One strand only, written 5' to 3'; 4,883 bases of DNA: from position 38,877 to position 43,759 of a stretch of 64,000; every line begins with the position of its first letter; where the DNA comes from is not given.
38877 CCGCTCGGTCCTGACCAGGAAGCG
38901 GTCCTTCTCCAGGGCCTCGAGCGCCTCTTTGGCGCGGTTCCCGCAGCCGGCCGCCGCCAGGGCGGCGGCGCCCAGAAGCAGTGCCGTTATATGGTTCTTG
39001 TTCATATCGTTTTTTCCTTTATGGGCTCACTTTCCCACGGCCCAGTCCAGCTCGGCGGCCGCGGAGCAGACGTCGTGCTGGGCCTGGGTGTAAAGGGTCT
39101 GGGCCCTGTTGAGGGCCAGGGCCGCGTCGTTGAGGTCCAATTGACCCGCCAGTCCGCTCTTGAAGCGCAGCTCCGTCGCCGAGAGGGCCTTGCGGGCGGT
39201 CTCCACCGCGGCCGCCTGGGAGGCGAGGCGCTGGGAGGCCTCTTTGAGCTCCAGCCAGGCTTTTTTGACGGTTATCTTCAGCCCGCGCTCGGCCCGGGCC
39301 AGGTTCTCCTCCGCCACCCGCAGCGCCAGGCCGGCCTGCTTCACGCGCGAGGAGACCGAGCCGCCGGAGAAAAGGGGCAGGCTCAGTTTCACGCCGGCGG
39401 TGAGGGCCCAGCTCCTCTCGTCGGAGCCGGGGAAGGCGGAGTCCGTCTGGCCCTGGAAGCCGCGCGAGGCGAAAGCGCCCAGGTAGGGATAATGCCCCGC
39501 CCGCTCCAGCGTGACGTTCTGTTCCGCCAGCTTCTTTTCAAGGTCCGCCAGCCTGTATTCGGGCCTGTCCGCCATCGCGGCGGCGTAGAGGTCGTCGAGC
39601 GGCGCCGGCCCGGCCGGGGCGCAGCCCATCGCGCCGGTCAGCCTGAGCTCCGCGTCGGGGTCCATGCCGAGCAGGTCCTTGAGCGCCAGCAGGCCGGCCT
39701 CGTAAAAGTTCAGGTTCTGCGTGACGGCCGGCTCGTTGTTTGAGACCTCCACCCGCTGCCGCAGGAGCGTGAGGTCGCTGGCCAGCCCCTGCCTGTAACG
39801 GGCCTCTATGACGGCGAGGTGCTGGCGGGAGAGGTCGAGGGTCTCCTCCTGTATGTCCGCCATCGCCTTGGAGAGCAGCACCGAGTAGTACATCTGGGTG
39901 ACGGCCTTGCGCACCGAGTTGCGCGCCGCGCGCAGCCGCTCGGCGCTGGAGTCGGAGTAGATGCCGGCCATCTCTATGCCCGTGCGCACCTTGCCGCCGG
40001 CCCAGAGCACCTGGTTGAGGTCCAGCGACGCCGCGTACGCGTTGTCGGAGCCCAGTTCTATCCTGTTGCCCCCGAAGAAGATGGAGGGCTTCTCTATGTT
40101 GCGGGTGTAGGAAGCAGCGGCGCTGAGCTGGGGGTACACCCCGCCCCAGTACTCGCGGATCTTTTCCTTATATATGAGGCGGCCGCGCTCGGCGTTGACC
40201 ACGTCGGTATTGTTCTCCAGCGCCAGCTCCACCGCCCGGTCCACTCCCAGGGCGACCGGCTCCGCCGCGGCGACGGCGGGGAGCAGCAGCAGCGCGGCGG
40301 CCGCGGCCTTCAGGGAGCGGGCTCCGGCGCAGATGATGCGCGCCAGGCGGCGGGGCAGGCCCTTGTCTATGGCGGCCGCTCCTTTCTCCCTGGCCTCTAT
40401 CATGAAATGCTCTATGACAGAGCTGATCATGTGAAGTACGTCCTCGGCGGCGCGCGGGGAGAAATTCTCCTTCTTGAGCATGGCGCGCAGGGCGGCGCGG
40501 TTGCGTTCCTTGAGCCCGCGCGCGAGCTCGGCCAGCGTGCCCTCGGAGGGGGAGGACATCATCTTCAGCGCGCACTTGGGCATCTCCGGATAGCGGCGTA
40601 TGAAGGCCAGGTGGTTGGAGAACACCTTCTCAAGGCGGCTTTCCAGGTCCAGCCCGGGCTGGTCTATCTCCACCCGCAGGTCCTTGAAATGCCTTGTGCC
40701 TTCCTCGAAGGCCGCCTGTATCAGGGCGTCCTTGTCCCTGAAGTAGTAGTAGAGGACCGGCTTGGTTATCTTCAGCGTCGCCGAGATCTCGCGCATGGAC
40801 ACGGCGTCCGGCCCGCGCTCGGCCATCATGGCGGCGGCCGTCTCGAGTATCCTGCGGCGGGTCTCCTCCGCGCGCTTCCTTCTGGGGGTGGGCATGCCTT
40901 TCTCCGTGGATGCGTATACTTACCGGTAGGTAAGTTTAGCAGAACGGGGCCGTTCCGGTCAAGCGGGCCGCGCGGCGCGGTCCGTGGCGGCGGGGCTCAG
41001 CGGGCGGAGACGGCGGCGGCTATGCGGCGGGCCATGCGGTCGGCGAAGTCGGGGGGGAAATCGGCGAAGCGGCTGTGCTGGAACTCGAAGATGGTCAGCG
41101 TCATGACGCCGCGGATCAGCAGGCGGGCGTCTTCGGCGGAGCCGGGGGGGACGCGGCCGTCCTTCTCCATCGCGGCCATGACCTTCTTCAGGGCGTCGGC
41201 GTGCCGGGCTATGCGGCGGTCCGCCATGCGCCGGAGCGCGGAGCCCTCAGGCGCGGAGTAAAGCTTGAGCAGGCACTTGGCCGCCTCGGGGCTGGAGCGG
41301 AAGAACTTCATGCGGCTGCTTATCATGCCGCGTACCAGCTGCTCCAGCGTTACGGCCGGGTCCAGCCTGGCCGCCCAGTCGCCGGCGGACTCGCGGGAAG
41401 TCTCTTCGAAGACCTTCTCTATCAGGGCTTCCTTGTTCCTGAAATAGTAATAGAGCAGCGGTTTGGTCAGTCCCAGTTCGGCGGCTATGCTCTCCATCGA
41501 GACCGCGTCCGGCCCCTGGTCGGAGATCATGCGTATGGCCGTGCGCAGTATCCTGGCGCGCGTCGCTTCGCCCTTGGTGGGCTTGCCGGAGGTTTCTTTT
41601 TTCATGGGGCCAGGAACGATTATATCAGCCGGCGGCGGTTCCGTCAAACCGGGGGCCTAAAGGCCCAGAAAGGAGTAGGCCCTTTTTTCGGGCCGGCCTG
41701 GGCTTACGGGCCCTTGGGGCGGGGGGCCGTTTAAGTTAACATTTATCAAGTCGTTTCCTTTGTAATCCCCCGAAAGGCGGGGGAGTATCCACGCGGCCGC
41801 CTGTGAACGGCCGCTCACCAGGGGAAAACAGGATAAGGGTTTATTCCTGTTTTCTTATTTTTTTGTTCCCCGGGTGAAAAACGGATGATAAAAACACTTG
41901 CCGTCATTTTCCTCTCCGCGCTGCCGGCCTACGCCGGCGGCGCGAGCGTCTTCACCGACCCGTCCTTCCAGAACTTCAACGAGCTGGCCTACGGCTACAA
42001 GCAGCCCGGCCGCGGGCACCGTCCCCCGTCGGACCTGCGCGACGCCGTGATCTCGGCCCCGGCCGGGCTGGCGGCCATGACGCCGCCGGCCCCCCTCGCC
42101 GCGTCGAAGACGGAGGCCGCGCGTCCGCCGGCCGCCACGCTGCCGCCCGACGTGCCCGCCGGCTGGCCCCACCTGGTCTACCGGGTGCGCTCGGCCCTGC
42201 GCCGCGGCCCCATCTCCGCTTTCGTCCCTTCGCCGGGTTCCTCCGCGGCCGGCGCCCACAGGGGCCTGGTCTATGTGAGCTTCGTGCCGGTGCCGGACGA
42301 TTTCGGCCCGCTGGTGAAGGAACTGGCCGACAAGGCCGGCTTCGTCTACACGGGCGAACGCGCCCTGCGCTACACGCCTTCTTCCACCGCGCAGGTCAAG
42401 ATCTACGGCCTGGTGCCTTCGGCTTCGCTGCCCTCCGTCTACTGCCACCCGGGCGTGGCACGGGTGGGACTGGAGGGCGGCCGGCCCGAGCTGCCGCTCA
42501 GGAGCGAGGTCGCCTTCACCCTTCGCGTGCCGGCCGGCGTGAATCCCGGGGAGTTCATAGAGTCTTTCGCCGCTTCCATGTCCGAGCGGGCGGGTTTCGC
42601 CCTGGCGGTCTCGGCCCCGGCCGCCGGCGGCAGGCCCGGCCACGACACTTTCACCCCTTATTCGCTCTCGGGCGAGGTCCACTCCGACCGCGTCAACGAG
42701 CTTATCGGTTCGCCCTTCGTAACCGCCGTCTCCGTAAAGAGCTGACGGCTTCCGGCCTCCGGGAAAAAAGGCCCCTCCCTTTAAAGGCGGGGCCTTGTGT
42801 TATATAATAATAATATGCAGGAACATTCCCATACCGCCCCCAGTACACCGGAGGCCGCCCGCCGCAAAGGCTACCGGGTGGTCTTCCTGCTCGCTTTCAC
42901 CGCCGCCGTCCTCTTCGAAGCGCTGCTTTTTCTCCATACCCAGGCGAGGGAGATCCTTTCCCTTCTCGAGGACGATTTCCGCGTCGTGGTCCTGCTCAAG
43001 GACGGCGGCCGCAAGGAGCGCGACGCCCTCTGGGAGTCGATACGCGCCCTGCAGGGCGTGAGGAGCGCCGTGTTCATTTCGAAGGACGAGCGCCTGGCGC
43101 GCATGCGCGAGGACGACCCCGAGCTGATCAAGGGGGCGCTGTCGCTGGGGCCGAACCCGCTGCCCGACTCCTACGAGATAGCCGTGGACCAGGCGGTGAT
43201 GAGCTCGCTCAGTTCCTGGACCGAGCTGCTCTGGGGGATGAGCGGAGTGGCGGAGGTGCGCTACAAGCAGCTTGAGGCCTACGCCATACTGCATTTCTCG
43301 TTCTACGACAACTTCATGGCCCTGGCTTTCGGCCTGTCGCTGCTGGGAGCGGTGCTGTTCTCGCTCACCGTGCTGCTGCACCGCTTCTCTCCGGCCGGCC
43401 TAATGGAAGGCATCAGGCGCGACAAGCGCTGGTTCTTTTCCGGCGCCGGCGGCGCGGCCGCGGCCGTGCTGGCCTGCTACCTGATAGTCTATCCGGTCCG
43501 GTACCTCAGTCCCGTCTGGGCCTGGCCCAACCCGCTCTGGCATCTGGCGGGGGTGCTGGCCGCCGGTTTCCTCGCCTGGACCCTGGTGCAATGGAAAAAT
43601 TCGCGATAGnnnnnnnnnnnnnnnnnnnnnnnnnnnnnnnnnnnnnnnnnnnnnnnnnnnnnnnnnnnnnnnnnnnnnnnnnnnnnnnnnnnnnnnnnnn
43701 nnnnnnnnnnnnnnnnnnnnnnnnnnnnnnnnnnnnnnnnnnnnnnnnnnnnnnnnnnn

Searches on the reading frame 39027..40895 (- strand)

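Call 97: search_protein_families(library=pfam, proteins=[window:39027-40895:-], max_evalue=0.00001)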
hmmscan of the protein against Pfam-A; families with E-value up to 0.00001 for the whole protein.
window:39027-40895:- (622 aa): 2 families
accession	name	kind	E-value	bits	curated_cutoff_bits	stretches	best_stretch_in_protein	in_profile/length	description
PF02321.23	OEP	-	2e-62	210.8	22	2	433-616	1-182/187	Outer membrane efflux protein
PF00440.29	TetR_N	-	7.1e-15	55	24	1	16-62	1-47/47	Bacterial regulatory proteins, tetR family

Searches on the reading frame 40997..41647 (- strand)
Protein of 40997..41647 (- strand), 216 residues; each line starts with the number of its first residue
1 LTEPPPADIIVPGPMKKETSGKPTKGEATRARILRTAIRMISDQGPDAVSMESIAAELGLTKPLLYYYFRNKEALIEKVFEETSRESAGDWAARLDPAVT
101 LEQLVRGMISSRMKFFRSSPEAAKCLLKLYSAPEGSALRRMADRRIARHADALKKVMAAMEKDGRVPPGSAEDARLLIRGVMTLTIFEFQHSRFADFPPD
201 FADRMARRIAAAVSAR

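Call 98: search_protein_families(library=pfam, proteins=[window:40997-41647:-], max_evalue=0.001)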
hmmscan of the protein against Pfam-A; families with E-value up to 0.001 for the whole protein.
window:40997-41647:- (216 aa): 1 family
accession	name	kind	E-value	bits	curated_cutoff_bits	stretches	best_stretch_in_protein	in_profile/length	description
PF00440.29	TetR_N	-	2.7e-16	59.5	24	1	33-78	1-46/47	Bacterial regulatory proteins, tetR family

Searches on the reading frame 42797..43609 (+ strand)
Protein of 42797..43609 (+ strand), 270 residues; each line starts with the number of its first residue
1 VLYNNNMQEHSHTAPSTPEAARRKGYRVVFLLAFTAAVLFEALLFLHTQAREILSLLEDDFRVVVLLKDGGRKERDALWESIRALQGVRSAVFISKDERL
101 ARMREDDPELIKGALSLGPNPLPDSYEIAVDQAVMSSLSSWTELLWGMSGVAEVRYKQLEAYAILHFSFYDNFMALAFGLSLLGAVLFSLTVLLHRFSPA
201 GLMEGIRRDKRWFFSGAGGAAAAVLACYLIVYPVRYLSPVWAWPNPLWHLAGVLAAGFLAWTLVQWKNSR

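Call 98: search_protein_families(library=pfam, proteins=[window:42797-43609:+], max_evalue=0.001)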
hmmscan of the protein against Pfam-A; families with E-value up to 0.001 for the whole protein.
window:42797-43609:+ (270 aa): 1 family
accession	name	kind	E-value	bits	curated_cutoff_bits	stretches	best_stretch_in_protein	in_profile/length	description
PF18075.7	FtsX_ECD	-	7.4e-11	42.9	23.5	1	63-154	3-96/96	FtsX extracellular domain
